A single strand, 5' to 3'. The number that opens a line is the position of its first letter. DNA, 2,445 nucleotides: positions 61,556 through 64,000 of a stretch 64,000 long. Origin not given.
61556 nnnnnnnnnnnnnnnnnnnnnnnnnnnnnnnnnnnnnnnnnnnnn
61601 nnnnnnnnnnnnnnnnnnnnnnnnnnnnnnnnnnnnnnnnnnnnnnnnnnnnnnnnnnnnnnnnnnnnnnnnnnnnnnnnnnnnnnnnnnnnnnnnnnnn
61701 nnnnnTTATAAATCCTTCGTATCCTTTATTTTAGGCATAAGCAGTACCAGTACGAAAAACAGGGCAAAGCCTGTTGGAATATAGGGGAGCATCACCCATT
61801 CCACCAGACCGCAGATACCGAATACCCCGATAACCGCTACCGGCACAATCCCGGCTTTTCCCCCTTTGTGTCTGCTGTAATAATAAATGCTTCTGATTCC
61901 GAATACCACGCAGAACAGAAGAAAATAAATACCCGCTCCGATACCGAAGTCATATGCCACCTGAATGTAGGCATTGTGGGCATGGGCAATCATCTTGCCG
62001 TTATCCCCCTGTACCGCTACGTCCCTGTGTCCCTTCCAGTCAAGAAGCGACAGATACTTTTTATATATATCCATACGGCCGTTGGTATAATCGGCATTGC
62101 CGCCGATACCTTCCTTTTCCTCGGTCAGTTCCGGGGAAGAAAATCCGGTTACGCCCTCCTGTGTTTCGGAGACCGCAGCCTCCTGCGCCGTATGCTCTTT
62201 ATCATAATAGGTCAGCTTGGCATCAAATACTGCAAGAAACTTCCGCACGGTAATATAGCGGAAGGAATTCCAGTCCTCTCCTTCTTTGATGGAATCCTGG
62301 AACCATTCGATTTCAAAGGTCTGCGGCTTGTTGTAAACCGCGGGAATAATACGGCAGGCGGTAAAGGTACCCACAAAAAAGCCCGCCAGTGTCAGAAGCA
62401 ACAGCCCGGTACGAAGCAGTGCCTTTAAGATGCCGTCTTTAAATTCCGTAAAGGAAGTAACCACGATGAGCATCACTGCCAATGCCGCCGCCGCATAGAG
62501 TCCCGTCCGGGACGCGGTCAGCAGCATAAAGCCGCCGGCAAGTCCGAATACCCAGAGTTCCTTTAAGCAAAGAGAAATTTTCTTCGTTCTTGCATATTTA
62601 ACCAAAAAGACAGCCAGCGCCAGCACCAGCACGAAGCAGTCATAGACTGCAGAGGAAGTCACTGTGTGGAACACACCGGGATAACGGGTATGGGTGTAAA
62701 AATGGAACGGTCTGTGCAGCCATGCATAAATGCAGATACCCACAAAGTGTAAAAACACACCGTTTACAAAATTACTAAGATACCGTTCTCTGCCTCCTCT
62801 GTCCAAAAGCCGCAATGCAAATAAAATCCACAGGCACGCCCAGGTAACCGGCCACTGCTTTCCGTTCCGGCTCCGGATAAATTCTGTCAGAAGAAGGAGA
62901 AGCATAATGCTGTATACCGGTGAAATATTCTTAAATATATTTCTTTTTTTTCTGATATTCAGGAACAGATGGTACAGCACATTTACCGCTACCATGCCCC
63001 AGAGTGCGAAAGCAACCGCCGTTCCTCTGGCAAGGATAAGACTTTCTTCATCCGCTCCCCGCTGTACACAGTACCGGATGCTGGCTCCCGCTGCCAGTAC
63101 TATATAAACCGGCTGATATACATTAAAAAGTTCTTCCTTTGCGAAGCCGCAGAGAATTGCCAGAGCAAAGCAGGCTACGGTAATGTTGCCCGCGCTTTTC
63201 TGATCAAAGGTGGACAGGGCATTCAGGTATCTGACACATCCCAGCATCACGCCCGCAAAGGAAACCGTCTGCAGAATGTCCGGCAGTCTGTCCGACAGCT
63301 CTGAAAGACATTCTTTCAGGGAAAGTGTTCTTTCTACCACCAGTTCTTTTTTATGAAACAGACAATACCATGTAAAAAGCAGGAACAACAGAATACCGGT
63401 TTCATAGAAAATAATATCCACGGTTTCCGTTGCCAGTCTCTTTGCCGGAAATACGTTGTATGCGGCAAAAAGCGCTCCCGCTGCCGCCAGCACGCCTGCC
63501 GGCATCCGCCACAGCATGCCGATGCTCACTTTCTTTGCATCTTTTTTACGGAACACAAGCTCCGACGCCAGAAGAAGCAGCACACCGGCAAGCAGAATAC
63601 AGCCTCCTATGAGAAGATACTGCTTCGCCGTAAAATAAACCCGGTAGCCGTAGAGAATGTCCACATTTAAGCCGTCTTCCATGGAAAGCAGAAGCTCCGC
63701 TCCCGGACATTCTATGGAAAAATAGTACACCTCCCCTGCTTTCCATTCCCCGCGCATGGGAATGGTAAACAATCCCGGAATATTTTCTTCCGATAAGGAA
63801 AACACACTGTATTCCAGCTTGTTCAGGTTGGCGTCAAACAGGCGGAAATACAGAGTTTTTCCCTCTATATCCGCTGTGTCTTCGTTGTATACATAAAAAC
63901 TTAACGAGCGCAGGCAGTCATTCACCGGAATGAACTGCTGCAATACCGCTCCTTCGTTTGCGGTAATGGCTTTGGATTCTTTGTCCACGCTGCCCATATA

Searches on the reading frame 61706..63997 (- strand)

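Call 7: search_protein_families(library=pfam, proteins=[window:61706-63997:-])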
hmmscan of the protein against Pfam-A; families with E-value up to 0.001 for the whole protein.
window:61706-63997:- (763 aa): 1 family
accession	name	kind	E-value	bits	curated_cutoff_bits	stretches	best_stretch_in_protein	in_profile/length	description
PF04932.20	Wzy_C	-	7.5e-05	23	31.7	1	483-692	2-148/149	O-Antigen ligase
